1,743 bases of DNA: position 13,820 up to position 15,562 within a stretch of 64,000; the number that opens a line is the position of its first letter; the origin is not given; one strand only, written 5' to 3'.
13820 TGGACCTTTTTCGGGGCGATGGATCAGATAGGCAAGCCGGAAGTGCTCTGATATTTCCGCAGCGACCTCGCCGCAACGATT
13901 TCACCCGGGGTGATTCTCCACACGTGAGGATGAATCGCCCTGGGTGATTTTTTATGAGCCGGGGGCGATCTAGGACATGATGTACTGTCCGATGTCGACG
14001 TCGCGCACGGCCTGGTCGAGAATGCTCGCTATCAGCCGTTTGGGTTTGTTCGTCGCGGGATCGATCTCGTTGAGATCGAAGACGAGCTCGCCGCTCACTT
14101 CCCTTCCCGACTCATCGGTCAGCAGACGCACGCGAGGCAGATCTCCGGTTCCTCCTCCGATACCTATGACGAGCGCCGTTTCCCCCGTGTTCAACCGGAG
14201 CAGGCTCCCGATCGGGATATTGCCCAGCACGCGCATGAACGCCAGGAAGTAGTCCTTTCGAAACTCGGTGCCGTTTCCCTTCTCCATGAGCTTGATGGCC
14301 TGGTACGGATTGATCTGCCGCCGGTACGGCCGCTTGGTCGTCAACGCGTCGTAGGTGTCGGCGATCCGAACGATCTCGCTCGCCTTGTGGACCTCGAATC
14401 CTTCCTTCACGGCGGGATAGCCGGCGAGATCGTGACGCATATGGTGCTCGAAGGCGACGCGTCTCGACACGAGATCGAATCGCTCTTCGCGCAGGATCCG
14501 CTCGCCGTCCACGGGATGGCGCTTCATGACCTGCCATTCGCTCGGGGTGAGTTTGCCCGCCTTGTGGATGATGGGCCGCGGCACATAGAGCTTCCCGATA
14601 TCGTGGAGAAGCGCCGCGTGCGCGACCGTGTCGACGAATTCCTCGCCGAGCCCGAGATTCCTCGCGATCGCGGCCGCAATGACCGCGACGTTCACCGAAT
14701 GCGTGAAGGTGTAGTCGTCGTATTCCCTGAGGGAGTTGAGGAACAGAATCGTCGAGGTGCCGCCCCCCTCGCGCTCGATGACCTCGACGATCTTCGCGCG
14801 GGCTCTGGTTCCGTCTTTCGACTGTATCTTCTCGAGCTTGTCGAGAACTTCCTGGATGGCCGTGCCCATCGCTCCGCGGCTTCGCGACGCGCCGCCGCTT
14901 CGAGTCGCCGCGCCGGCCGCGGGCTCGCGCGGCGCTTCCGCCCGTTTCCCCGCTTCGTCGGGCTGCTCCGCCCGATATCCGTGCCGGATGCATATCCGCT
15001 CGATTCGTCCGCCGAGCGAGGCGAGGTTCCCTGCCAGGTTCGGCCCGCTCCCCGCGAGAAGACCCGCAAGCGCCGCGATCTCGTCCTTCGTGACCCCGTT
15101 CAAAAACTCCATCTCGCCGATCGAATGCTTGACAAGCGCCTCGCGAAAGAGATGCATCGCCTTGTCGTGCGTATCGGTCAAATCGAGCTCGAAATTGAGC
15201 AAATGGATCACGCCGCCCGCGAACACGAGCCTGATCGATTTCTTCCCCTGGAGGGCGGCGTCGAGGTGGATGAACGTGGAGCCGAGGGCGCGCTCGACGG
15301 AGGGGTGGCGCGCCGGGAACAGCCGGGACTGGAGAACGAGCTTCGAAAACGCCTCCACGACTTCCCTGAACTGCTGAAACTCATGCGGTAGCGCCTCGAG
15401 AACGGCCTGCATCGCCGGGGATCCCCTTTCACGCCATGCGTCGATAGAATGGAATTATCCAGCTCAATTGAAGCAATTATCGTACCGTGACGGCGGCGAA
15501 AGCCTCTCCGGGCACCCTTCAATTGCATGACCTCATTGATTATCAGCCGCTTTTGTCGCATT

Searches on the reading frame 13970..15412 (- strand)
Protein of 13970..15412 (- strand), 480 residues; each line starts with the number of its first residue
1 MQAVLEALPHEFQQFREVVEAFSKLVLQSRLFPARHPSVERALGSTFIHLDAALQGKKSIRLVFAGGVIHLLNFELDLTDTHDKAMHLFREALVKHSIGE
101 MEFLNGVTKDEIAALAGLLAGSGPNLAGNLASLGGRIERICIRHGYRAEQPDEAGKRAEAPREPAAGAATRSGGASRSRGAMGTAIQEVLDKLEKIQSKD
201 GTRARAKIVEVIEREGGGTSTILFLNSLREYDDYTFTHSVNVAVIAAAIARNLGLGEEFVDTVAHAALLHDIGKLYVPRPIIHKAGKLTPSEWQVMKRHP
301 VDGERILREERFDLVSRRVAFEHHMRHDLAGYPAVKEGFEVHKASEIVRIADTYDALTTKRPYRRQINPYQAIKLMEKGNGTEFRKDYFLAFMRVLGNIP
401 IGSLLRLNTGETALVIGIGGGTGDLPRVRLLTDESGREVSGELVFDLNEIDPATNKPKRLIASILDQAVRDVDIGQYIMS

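Call 18: search_protein_families(library=ncbifam, max_evalue=0.00001, proteins=[window:13970-15412:-])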
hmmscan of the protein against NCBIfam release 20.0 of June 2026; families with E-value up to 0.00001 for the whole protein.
window:13970-15412:- (480 aa): 2 families
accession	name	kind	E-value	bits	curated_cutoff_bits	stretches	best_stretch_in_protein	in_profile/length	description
NF053512.1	nitric_RR_NosR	exception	3.5e-19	69.1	400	1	233-397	190-355/422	response regulator c-di-GMP phosphodiesterase, NosR family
TIGR00277.1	HDIG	domain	1.5e-11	44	27.6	1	233-324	3-82/84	HDIG domain-containing metalloprotein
